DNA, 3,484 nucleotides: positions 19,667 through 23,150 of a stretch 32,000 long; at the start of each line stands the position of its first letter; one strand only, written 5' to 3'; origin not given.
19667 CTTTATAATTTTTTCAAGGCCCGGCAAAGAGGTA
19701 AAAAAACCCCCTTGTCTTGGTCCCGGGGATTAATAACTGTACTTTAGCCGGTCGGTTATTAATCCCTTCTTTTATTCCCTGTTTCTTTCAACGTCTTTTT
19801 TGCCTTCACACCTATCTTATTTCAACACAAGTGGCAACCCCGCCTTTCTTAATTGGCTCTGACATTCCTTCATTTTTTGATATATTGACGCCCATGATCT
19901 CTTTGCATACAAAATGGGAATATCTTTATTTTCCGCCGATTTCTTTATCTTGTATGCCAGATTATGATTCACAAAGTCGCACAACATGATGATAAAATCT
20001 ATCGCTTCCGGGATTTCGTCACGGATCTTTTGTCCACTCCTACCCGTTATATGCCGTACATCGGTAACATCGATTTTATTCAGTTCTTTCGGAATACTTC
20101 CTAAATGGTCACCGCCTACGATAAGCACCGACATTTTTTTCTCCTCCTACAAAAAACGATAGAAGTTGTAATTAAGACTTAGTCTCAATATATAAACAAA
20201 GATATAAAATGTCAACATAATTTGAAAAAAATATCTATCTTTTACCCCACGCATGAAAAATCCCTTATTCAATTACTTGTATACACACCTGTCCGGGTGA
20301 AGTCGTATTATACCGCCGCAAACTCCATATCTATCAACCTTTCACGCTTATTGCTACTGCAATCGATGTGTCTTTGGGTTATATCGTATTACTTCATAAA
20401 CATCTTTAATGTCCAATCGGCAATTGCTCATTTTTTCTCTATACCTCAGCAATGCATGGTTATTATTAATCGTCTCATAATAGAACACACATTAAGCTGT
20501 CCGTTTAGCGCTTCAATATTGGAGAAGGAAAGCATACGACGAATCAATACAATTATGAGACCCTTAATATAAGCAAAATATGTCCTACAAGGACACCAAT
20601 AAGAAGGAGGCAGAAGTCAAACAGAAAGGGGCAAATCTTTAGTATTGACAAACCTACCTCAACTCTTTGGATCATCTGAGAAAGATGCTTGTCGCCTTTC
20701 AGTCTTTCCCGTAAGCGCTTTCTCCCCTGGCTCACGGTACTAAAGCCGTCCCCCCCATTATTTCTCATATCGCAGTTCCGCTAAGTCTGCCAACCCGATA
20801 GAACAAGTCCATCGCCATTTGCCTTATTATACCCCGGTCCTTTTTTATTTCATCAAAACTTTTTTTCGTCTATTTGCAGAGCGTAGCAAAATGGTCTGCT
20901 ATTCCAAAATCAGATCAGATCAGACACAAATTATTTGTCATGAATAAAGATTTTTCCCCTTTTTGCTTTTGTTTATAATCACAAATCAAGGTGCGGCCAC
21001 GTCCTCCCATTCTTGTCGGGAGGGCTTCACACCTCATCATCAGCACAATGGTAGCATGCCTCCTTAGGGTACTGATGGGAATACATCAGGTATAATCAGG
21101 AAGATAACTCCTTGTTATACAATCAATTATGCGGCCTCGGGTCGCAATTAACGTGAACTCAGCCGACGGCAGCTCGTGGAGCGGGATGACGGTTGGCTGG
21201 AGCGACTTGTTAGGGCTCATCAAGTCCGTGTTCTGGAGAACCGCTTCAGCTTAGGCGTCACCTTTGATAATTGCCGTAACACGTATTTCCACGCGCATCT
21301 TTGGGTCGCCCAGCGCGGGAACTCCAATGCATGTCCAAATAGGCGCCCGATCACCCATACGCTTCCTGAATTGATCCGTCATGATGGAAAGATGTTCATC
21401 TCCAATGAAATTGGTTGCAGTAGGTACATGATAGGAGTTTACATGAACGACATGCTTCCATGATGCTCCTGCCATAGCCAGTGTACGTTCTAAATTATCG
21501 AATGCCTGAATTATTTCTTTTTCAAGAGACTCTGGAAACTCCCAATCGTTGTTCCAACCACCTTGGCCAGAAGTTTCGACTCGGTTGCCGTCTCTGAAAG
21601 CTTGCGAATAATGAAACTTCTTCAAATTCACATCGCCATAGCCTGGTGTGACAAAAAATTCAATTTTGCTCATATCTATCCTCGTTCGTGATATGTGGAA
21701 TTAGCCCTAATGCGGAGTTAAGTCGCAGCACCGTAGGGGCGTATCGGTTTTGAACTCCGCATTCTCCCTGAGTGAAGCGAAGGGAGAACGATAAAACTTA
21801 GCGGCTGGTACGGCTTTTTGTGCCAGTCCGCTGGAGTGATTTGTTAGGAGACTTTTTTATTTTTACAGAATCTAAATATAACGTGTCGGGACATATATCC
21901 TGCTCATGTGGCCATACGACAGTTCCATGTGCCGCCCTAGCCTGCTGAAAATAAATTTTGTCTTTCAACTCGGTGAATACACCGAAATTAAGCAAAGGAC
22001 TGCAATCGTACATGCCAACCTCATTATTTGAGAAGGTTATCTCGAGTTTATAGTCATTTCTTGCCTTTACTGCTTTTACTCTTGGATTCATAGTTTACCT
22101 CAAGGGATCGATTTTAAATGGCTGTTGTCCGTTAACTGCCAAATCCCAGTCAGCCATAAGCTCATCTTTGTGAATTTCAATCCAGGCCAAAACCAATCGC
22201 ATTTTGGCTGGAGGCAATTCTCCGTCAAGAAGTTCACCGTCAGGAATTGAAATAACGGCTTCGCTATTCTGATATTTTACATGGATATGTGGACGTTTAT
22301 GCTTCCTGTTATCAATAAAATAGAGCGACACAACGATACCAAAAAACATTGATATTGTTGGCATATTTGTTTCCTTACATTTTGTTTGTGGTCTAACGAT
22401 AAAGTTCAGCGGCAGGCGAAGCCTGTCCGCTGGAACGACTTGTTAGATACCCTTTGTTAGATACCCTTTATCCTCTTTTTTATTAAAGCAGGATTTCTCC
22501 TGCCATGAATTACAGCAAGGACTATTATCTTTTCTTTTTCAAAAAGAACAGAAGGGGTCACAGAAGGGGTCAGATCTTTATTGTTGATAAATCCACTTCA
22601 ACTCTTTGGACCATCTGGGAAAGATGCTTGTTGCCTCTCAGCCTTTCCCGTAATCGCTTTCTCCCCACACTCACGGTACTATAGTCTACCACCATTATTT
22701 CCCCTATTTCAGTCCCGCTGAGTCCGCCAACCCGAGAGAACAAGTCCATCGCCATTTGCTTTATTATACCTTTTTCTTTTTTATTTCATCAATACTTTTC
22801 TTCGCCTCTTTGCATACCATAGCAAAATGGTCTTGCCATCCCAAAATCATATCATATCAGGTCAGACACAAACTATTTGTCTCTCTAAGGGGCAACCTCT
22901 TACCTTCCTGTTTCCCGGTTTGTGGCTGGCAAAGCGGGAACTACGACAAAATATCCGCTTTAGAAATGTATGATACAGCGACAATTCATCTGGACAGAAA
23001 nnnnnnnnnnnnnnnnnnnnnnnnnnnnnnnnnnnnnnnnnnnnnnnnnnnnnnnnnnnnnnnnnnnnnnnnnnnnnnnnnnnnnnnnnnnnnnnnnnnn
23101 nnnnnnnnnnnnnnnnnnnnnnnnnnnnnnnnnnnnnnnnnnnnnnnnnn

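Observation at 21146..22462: Integrase-less array of three attC sites (CALIN-like) carrying RidA and DUF4160/DUF2442 cassettes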

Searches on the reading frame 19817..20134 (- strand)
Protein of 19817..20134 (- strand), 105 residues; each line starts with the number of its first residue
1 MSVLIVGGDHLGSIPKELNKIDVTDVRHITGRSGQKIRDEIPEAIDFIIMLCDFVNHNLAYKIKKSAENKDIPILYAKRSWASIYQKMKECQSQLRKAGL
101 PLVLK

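Call 6: search_protein_families(library=pfam, proteins=[window:19817-20134:-], max_evalue=0.01)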
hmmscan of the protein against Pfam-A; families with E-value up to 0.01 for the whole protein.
window:19817-20134:- (105 aa): 1 family
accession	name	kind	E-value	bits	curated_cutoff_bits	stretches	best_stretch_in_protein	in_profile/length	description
PF10087.14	DUF2325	-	1.3e-15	57.8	33.6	1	2-90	1-93/94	Uncharacterized protein conserved in bacteria (DUF2325)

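Call 53: find_homologous_proteins(query=window:19817-20134:-, max_evalue=1e-10)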
Query window:19817-20134:- (105 aa): 159 proteins with E <= 1e-10 among 160 candidates; the best 120 are listed.
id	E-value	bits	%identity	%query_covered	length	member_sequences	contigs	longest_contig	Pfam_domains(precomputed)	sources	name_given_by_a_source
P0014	1.0e-62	226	100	100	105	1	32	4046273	PF10087.15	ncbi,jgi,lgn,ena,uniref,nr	ncbi:MAG: dihydroorotate dehydrogenase [Candidatus Brocadia sp.]|jgi:hypothetical protein|uniref:Dih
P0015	2.7e-52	193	86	99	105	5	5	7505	PF10087.15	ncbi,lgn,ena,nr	ncbi:MAG: DUF2325 domain-containing protein [Candidatus Brocadia sp.]|nr:DUF2325 domain-containing p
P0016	2.7e-51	190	85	99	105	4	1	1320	PF10087.15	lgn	-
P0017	1.2e-50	187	82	99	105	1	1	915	PF10087.15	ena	-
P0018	1.2e-50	187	81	99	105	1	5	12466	PF10087.15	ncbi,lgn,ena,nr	ncbi:hypothetical protein MTYM_01115 [Methylococcales bacterium]|nr:hypothetical protein MTYM_01115 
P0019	1.2e-50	187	81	99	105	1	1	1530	PF10087.15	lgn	-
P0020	3.9e-50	186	83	99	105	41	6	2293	PF10087.15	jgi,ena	-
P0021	2.1e-49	184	79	99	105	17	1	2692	PF10087.15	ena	-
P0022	2.9e-48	180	79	99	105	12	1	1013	PF10087.15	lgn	-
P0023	4.4e-48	179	80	99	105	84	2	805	PF10087.15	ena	-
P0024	5.3e-48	179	79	99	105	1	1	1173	PF10087.15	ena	-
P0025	7.2e-48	179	81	99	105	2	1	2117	PF10087.15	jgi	jgi:hypothetical protein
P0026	1.4e-47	178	77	99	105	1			PF10087.15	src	-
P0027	1.4e-47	178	77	99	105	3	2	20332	PF10087.15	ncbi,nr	ncbi:MAG: DUF2325 domain-containing protein [Planctomycetota bacterium]|nr:DUF2325 domain-containing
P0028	1.5e-47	178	77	99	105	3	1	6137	PF10087.15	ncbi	-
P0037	2.0e-46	174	77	99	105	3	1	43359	PF10087.15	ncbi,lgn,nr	ncbi:MAG: DUF2325 domain-containing protein [Candidatus Brocadia sp.]|nr:DUF2325 domain-containing p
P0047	3.4e-45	170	72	99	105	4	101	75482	PF10087.15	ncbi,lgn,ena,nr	ncbi:MAG: DUF2325 domain-containing protein [Candidatus Brocadia sp.]|nr:DUF2325 domain-containing p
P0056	8.2e-44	166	74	99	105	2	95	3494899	PF10087.15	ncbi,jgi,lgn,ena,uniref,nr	ncbi:MAG: DUF2325 domain-containing protein [Planctomycetia bacterium]|uniref:Dihydroorotate dehydro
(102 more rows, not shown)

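Call 54: find_encoding_contigs(protein=P0056, flank=7000, max_places=1)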
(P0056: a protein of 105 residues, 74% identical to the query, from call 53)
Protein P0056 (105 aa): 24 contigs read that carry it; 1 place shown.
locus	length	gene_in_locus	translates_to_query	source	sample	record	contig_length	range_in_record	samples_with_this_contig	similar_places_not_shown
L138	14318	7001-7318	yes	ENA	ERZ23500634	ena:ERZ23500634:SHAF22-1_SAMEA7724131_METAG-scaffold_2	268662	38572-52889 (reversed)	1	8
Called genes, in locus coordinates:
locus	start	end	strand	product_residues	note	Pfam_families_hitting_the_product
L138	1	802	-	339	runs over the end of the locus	PF01903:CbiX, PF06180:CbiK (weak), PF02570:CbiC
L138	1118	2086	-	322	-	PF01207:Dus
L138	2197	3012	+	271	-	PF01209:Ubie_methyltran, PF08241:Methyltransf_11, PF13649:Methyltransf_25, PF13847:Methyltransf_31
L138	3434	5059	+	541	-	-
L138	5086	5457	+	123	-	-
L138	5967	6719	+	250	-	-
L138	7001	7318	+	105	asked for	PF10087:DUF2325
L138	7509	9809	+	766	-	PF14522:Cytochrome_C7 (faint)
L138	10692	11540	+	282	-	PF04542:Sigma70_r2, PF04539:Sigma70_r3 (faint), PF04545:Sigma70_r4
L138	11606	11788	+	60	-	-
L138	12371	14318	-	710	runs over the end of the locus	PF07584:BatA, PF13519:VWA_2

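Call 55: find_encoding_contigs(protein=P0047, flank=7000, max_places=1)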
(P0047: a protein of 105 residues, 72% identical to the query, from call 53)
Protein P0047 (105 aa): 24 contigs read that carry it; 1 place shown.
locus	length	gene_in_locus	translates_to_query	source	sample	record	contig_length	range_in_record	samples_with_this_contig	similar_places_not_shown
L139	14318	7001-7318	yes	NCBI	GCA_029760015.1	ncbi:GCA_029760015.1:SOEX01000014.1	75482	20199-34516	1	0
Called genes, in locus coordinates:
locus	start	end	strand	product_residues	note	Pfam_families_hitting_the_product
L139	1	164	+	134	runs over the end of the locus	-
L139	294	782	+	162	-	PF01797:Y1_Tnp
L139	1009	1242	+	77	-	-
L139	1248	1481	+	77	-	-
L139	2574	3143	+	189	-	PF09335:VTT_dom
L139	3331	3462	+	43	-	-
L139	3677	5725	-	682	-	PF00654:Voltage_CLC, PF00571:CBS, PF02080:TrkA_C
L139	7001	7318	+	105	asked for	PF10087:DUF2325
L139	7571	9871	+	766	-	PF14522:Cytochrome_C7 (faint)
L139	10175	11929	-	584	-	PF07715:Plug (weak), PF00593:TonB_dep_Rec_b-barrel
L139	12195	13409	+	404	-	PF07592:DDE_Tnp_ISAZ013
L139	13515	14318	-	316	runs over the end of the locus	PF04392:ABC_sub_bind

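Call 56: find_encoding_contigs(protein=P0037, flank=7000, max_places=1)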
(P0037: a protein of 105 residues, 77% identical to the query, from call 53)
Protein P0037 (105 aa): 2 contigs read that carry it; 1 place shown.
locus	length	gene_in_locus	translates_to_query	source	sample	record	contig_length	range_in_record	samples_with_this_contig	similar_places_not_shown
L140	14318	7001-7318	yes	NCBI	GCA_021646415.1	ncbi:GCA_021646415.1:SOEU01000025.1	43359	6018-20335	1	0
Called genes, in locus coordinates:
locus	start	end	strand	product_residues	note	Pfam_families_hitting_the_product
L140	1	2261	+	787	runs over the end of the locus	PF00072:Response_reg, PF01590:GAF, PF13185:GAF_2, PF00989:PAS, PF08448:PAS_4, PF13426:PAS_9, PF00512:HisKA, PF02518:HATPase_c, +4 more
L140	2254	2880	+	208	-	PF00072:Response_reg, PF13560:HTH_31, PF01381:HTH_3, PF12844:HTH_19, PF13443:HTH_26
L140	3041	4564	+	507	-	PF00294:PfkB, PF01467:CTP_transf_like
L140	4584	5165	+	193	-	PF13580:SIS_2, PF01380:SIS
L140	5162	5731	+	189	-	PF08645:PNK3P (weak), PF00702:Hydrolase, PF13419:HAD_2, PF13242:Hydrolase_like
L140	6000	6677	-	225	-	PF07040:DUF1326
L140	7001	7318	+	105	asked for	PF10087:DUF2325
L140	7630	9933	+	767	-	PF14522:Cytochrome_C7 (faint)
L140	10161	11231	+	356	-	PF05559:DUF763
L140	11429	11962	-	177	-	PF13670:PepSY_2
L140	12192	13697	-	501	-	PF02074:Peptidase_M32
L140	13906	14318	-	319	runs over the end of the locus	PF06574:FAD_syn, PF01687:Flavokinase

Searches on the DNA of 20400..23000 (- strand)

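Call 28: search_with_rna_model(model_id=R2, sources=[L001, L004, L069, L090, L093, L052, L105, L012, L110, L126], max_evalue=0.1)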
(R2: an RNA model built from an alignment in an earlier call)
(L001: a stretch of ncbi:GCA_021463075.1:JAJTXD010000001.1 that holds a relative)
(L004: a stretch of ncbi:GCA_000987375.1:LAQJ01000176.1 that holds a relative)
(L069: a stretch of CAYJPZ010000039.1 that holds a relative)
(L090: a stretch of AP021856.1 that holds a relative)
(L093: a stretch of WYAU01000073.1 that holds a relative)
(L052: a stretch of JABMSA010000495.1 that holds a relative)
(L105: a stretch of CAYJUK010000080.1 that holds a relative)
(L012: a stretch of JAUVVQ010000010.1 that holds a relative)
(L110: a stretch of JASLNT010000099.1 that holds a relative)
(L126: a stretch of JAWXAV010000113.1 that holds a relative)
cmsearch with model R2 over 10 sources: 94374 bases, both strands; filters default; matches with E-value up to 0.1: 15.
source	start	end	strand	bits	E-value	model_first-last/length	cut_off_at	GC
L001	9226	9283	+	64.3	9.6e-14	1-60/60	no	0.52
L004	9226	9283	+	64.3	9.6e-14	1-60/60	no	0.52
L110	368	427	+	62.3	3.1e-13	1-60/60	no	0.63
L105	7700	7773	-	56.3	1.1e-11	1-60/60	no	0.64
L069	4868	4926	-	54.7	2.7e-11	1-60/60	no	0.64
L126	1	60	-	53.7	4.9e-11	1-56/60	3'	0.58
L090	7745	7804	+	53.6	5.2e-11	1-60/60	no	0.47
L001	9825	9891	+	43.1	2.6e-08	1-60/60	no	0.49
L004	9825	9891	+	43.1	2.6e-08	1-60/60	no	0.49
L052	268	327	+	38.6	3.7e-07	1-60/60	no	0.67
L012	360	409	-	37.9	5.4e-07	5-56/60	no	0.6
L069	5599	5658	-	37.1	8.4e-07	1-60/60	no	0.75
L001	10458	10527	+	30.3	4.8e-05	1-60/60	no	0.59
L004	10459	10528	+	30.3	4.8e-05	1-60/60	no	0.59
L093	213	270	-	19.1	0.036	1-60/60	no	0.48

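Call 35: search_rna_families(source=window, start=20400, end=23000, threshold=evalue, max_evalue=1, show_alignments=3)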
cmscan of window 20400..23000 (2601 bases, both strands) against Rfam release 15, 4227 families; matches with E-value up to 1: 2.
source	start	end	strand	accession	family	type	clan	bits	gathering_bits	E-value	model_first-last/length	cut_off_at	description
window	21003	21090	-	RF02012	group-II-D1D4-7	Intron;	CL00102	54.3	34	7.9e-10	1-151/151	no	Group II catalytic intron D1-D4-7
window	22466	22491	-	RF00180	REN-SRE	Cis-reg;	-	17.2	41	0.59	1-26/37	no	Renin stability regulatory element (REN-SRE)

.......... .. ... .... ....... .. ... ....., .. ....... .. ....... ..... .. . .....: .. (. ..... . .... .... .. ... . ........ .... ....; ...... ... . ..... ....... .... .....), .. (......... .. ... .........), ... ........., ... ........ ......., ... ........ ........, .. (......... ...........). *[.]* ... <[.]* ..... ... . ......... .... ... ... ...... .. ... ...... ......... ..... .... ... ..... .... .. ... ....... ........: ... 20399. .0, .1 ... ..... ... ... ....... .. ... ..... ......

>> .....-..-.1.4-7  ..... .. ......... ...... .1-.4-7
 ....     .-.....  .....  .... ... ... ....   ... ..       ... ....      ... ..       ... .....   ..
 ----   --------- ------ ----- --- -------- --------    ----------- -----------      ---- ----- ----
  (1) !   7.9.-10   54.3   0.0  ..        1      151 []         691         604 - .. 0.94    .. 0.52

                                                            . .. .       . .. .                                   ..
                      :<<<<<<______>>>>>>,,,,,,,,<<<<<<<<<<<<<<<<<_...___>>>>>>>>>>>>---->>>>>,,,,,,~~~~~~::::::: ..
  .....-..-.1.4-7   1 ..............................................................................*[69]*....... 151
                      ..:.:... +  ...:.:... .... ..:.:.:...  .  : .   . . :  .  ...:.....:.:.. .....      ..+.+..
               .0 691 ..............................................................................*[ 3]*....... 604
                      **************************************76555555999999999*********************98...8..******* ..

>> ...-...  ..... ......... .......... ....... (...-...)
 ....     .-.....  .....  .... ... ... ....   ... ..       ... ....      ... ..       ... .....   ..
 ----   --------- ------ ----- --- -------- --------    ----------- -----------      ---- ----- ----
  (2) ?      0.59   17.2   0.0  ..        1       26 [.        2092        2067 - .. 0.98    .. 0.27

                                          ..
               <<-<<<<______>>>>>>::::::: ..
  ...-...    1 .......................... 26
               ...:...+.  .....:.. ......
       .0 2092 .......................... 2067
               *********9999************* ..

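Call 61: search_with_rna_model(model_id=R2, sources=[L141, L142, L143, L144, L138, L139, L140], filters=off, max_evalue=0.1)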
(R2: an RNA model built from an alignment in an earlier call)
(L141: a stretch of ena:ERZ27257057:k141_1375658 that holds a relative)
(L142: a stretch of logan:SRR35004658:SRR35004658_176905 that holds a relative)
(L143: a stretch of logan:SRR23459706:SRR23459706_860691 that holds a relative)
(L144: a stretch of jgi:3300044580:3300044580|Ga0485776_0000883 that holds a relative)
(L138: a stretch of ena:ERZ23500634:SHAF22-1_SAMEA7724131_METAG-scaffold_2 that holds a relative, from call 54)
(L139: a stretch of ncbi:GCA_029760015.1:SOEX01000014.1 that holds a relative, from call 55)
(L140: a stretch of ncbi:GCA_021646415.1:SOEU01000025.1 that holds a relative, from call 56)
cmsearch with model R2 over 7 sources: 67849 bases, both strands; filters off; matches with E-value up to 0.1: 18.
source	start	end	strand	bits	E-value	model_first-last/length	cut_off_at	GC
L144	5447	5506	+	68.8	4.8e-15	1-60/60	no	0.62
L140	11359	11410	-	45.2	5.3e-09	1-60/60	no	0.58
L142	2720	2797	+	43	2e-08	1-60/60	no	0.65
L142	1655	1714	+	39.4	1.6e-07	1-60/60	no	0.55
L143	1026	1088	+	39.2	1.9e-07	1-60/60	no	0.68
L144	8016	8115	+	39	2.1e-07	1-60/60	no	0.65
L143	387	502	+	38.2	3.3e-07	2-59/60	no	0.65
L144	7654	7708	+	37.2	6.1e-07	1-60/60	no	0.65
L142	2223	2279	+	34.8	2.4e-06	1-60/60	no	0.63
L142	1288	1389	+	33.8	4.3e-06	1-60/60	no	0.71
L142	3319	3382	+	33.2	6e-06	1-60/60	no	0.67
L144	7008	7066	+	32.2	1.1e-05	1-60/60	no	0.68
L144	5615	5674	+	30.2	3.7e-05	1-60/60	no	0.67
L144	10189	10247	+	28.4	0.0001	1-60/60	no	0.66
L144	6292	6384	+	26.2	0.00037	1-60/60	no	0.69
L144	9950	10009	+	24.4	0.0011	1-60/60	no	0.7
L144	5914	5984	+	18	0.049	1-60/60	no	0.7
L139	2489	2557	+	17.8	0.054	1-60/60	no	0.46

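Call 66: search_with_rna_model(model_id=R2, source=window, start=21695, end=21782, filters=off, max_evalue=10, show_alignments=2)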
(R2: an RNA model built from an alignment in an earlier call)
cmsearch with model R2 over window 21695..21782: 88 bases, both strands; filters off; matches with E-value up to 10: 3.
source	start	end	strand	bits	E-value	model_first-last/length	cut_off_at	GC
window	21705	21723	+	1.9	0.82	1-60/60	no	0.47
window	21705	21738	-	1.5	1.1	1-60/60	no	0.59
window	21748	21776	-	-1.9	7.5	10-53/60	no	0.45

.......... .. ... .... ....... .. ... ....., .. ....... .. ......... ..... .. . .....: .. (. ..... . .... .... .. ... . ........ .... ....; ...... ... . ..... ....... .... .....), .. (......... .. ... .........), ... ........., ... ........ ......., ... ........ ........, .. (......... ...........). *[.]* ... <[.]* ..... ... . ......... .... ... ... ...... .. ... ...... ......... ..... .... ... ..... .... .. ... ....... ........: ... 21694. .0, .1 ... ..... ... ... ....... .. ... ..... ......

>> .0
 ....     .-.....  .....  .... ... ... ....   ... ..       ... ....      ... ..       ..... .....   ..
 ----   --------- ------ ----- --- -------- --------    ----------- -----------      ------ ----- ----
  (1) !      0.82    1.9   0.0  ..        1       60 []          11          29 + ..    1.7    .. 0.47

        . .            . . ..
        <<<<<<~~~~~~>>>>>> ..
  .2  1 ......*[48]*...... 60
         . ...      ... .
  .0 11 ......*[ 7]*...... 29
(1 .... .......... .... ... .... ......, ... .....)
